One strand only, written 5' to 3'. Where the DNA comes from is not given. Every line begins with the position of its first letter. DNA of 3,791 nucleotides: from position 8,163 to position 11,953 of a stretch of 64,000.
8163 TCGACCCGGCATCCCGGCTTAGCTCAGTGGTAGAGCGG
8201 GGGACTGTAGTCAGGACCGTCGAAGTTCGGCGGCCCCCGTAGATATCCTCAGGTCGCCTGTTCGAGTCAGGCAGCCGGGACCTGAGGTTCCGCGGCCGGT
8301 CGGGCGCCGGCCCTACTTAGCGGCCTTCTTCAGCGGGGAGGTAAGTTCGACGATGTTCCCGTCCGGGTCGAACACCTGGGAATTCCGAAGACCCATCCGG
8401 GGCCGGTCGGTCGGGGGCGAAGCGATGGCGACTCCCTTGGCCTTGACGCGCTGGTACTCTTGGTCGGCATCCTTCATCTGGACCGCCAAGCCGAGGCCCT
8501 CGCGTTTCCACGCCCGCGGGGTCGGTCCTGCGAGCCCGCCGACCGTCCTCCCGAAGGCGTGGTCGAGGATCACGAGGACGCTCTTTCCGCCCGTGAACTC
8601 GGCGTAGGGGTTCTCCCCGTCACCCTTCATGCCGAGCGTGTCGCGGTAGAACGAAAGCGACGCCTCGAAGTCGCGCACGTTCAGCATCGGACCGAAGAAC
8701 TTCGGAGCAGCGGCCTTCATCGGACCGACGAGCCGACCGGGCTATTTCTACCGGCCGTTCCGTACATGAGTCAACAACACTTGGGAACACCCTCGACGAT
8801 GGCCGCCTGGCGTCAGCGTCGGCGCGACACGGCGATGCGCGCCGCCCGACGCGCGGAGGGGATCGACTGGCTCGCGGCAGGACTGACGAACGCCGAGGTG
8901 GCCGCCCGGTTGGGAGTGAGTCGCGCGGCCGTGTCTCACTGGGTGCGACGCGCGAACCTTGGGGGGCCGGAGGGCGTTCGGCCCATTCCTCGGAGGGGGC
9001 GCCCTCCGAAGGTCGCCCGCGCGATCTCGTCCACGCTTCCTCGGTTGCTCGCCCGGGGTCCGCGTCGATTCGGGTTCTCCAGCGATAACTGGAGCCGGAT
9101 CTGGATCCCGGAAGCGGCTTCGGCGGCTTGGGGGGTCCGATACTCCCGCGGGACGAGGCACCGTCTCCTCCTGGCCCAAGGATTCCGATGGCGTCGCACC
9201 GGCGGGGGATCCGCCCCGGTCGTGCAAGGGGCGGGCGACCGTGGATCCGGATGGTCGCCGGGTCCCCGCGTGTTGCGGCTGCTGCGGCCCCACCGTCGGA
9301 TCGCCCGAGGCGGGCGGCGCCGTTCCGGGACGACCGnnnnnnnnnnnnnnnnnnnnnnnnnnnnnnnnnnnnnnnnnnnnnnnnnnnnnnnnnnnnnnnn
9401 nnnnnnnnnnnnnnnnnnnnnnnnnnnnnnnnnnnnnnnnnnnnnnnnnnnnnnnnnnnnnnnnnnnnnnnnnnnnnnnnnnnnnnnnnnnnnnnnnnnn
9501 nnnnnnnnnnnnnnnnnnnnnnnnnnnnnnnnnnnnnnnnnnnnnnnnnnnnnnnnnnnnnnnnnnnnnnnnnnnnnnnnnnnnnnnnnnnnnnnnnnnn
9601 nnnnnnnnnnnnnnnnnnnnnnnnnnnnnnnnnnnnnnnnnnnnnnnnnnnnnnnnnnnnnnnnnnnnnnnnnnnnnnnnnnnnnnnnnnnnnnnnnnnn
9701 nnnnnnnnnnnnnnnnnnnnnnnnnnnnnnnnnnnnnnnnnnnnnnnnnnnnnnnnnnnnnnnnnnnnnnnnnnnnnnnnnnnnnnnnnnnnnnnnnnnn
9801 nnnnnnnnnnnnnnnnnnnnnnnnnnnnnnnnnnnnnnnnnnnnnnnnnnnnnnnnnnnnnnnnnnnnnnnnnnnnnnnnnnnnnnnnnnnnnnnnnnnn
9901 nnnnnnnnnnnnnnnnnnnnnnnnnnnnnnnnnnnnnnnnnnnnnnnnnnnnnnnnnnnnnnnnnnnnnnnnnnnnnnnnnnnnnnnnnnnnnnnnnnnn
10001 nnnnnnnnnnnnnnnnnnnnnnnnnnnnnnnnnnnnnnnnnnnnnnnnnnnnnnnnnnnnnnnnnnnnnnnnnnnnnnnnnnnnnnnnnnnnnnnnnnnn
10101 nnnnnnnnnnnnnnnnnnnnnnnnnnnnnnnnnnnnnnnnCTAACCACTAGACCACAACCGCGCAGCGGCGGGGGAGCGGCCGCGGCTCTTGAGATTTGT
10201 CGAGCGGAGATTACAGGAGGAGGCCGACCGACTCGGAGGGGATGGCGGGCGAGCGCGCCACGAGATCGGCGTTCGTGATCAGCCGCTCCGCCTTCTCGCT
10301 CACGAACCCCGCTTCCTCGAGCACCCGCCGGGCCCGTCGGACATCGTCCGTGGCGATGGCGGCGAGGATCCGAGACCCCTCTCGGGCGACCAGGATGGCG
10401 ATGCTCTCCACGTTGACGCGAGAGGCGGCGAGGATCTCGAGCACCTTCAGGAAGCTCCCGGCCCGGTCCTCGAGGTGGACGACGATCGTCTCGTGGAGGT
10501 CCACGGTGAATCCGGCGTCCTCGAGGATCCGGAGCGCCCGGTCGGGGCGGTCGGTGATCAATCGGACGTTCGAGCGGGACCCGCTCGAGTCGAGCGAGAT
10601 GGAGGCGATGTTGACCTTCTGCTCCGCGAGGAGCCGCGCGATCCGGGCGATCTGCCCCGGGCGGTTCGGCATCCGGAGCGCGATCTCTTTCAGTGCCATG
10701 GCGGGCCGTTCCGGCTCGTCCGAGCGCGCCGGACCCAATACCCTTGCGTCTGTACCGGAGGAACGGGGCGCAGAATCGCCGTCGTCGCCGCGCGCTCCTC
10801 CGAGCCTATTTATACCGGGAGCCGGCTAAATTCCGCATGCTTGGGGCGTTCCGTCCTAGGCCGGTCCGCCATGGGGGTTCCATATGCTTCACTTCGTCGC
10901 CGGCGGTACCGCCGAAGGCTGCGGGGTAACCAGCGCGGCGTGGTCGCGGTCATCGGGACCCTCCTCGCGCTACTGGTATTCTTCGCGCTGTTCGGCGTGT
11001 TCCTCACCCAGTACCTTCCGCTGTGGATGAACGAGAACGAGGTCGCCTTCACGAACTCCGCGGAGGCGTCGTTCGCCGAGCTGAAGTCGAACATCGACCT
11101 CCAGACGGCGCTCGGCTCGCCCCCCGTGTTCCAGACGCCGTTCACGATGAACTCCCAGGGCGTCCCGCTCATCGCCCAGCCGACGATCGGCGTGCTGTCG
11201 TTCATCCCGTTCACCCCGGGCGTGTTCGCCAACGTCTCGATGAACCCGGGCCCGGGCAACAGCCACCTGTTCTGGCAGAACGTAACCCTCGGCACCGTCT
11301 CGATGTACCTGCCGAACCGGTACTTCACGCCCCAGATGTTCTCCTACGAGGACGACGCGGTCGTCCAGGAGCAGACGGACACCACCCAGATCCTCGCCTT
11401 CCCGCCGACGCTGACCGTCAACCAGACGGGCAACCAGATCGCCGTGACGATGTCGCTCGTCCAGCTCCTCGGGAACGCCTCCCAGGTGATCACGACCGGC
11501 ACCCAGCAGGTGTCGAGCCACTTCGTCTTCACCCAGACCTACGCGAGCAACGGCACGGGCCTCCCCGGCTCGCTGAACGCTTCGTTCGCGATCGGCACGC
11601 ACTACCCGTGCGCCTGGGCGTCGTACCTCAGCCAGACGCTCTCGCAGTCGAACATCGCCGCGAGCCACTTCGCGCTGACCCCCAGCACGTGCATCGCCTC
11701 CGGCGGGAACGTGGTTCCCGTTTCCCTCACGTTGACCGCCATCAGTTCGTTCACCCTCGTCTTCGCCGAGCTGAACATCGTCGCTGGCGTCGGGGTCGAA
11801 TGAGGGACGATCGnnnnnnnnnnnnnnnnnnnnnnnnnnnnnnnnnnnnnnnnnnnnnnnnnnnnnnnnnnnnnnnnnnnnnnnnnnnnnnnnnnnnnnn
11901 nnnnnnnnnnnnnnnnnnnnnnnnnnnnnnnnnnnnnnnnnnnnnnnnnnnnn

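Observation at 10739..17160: Type-IV-filament locus with two paralogous FlaI/TadA-like ATPases bracketing the platform genes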

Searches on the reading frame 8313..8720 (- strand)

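Call 55: search_protein_families(library=pfam, proteins=[window:8313-8720:-], max_evalue=0.0001)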
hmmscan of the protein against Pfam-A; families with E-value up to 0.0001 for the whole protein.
window:8313-8720:- (135 aa): 2 families
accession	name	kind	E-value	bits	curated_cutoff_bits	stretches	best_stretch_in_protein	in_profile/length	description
PF00903.31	Glyoxalase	-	3.4e-15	56.9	20.6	1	12-126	6-121/121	Glyoxalase/Bleomycin resistance protein/Dioxygenase superfamily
PF12681.13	Glyoxalase_2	-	1.4e-07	31.9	30.1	1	9-130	2-117/118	Glyoxalase-like domain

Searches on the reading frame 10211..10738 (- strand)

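Call 3: search_protein_families(library=pfam, proteins=[window:10211-10738:-], max_evalue=0.01)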
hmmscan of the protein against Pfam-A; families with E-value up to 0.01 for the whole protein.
window:10211-10738:- (175 aa): 11 families
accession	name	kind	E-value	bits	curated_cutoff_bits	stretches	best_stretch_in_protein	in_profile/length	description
PF01842.31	ACT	-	3.9e-18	65.3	27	2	19-67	3-54/66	ACT domain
PF19571.5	ACT_8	-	1.6e-09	38.1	23.5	1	14-148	1-135/141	ACT domain pair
PF22629.2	ACT_AHAS_ss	-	4.2e-09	36.9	27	1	21-67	3-50/67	AHAS small subunit-like ACT domain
PF13291.12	ACT_4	-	4.9e-08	34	27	1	19-52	9-42/80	ACT domain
PF22468.2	ACT_9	-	2.9e-06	27.4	27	0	22-72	7-57/61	ACT domain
PF13740.12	ACT_6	-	4.3e-05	23.8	23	0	24-73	10-59/76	ACT domain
PF13710.12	ACT_5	-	0.00021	21.5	27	0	25-69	1-46/62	ACT domain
PF04909.20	Amidohydro_2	-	0.00083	19.6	26.4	1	8-93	73-166/289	Amidohydrolase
PF02861.25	Clp_N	-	0.0011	19.5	20.7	0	124-154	18-48/53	Clp amino terminal domain, pathogenicity island component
PF22190.2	TTHA0829-like_ACT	-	0.0025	18.2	27.4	0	19-48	5-32/70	TTHA0829-like ACT domain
PF13840.12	ACT_7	-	0.0058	16.9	27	0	23-48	16-42/65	ACT domain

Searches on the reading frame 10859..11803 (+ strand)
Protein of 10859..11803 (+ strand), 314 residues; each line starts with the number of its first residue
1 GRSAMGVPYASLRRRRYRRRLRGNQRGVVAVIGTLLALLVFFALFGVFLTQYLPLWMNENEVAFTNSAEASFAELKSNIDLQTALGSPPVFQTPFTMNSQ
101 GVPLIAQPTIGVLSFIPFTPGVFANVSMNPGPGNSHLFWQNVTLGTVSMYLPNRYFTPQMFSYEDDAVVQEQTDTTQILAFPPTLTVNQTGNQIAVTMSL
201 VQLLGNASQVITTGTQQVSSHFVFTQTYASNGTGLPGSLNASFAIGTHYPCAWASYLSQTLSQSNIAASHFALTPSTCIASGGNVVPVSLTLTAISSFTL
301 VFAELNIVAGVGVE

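Call 3: search_protein_families(library=pfam, proteins=[window:10859-11803:+], max_evalue=0.01)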
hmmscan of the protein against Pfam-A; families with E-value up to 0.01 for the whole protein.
window:10859-11803:+ (314 aa): 2 families
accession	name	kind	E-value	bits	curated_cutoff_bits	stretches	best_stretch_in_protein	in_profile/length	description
PF23960.2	DUF7289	-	0.00037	20.6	27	1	162-262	112-203/238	Family of unknown function (DUF7289)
PF12911.12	OppC_N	-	0.0097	16.2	23.9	0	16-54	5-41/53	N-terminal TM domain of oligopeptide transport permease C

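Call 42: search_protein_families(library=ncbifam, proteins=[window:10871-11803:+], max_evalue=0.01)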
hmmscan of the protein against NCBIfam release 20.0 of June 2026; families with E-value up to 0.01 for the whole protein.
window:10871-11803:+ (310 aa): 0 families

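Call 52: find_homologous_proteins(query=window:10871-11803:+, max_evalue=0.00001)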
Query window:10871-11803:+ (310 aa): 443 proteins with E <= 0.00001 among 5545 candidates; the best 120 are listed.
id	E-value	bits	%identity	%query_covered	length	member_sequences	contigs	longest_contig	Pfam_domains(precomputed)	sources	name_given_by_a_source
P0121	2.5e-189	646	95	100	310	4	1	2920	-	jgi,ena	-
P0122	1.8e-188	643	95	100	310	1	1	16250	-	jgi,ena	jgi:hypothetical protein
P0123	5.1e-172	589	86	93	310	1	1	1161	-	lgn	-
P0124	7.5e-170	582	87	93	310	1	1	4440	-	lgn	-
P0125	7.9e-166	569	82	100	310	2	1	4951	-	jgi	-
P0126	7.1e-161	552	87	92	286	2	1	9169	-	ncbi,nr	ncbi:MAG TPA: hypothetical protein VJQ43_01335 [Thermoplasmata archaeon]|nr:hypothetical protein [Th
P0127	3.5e-159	547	81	93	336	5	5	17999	-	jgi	jgi:hypothetical protein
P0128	3.9e-159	547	81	93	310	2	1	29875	-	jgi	jgi:hypothetical protein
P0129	8.7e-159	546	80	93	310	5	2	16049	-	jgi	jgi:hypothetical protein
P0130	1.3e-158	545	79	100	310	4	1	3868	-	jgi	jgi:hypothetical protein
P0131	3.3e-157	540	79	100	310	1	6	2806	-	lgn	-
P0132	4.2e-157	540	80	94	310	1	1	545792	-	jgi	jgi:hypothetical protein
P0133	1.1e-155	535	79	93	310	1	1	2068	-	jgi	jgi:hypothetical protein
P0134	3.1e-155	534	78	100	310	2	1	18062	-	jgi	jgi:hypothetical protein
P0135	6.4e-154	530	78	100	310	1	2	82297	-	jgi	jgi:hypothetical protein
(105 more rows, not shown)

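Call 59: predict_structure(alignment_id=A2)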
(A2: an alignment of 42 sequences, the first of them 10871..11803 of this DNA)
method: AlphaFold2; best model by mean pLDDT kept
length: 310 residues; sequences in the alignment: 42
mean_pLDDT: 85.7   pTM: 0.77
mean pLDDT of the five models: 85.7, 85.3, 85.2, 85.1, 81.0
residues with pLDDT >= 90: 186; 70-90: 82; 50-70: 32; < 50: 10
segments of 3 or more residues with pLDDT < 50: 1-3, 308-310
pLDDT, mean of each block of 10 residues (from residue 1): 50 53 61 80 76 85 94 94 91 79 84 90 92 92 90 89 92 92 90 94 88 93 86 84 95 93 92 90 95 95 73
secondary structure, 60 per line:
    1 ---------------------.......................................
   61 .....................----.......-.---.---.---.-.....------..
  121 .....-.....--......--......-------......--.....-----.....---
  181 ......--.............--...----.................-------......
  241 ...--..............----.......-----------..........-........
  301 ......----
elements in order: H22-81 E86-92 E108-112 E119-125 E134-139 E142-147 E155-160 E163-167 E173-177 E181-186 E189-201 E204-206 E211-227 E235-243 H246-259 E267-270 E282-291 E293-306

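Call 61: fold_search(model_id=the predicted structure, library=pdb)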
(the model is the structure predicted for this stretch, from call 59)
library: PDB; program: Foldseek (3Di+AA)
matches with E <= 10: 326; with E <= 0.001: 0
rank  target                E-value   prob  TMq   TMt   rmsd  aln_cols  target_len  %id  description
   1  7bwl                  4.3e-02  0.10  0.12  0.19  19.8       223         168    8  Structure of antibiotic sequester from Pseudomonas aerurinosa (released 2020-12-02)
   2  1y0g_A                4.5e-02  0.11  0.13  0.21  21.1       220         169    8  CRYSTAL STRUCTURE OF THE ESCHERICHIA COLI YCEI PROTEIN, STRUCTURAL GENOMICS (released 2004-12-21)
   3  4hao_A                4.5e-02  0.03  0.08  0.08  20.9       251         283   10  Crystal Structure of Inorganic Polyphosphate/ATP-NAD Kinase from Yersinia pestis CO92 (released 2012-10-10)
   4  7bhq_B                1.0e-01  0.18  0.14  0.20  22.2       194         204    9  In situ assembled Salmonella FlgD hook cap complex (released 2021-05-05)
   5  7sqc_F1               1.2e-01  0.04  0.08  0.06  24.2       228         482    9  Ciliary C1 central pair apparatus isolated from Chlamydomonas reinhardtii (released 2022-04-13)
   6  7rw2_A                1.5e-01  0.02  0.08  0.03  21.0       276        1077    7  Cryo-EM structure of NTD-directed neutralizing antibody 5-7 in complex with prefusion SARS-CoV-2 spike glycoprotein (released 2021-09-01)
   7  6m32_F                1.9e-01  0.02  0.10  0.09  16.4       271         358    7  Cryo-EM structure of FMO-RC complex from green sulfur bacteria (released 2020-11-25)
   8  6m32_E                1.9e-01  0.02  0.10  0.09  16.4       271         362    7  Cryo-EM structure of FMO-RC complex from green sulfur bacteria (released 2020-11-25)
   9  7q9g_B                2.0e-01  0.02  0.09  0.04  21.2       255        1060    9  COVOX-222 fab in complex with SARS-CoV-2 beta-Spike glycoprotein (released 2021-12-15)
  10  7bhq_D                2.4e-01  0.09  0.11  0.17  26.3       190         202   12  In situ assembled Salmonella FlgD hook cap complex (released 2021-05-05)
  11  6n3r_G                2.5e-01  0.03  0.09  0.18  20.6       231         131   10  Sheep Galectin-11 (LGALS11) complex with galactose (released 2020-05-20)
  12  7lrt_C                3.6e-01  0.01  0.09  0.04  21.6       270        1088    8  Cryo-EM structure of SARS-CoV-2 spike in complex with neutralizing antibody A23-58.1 that targets the receptor-binding (released 2021-07-14)
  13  5ucg_A                4.0e-01  0.04  0.13  0.12  21.7       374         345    7  Structure of the PP2C Phosphatase Domain and a Fragment of the Regulatory Domain of the Cell Fate Determinant SpoIIE f (released 2017-05-31)
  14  9tp6_A                4.4e-01  0.02  0.11  0.13  16.5       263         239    4  Structure of LolA3 from Porphyromonas gingivalis (released 2026-02-18)
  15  7my2_C                4.4e-01  0.01  0.08  0.03  21.9       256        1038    8  CryoEM structure of neutralizing nanobody Nb30 in complex with SARS-CoV2 spike (released 2021-06-16)
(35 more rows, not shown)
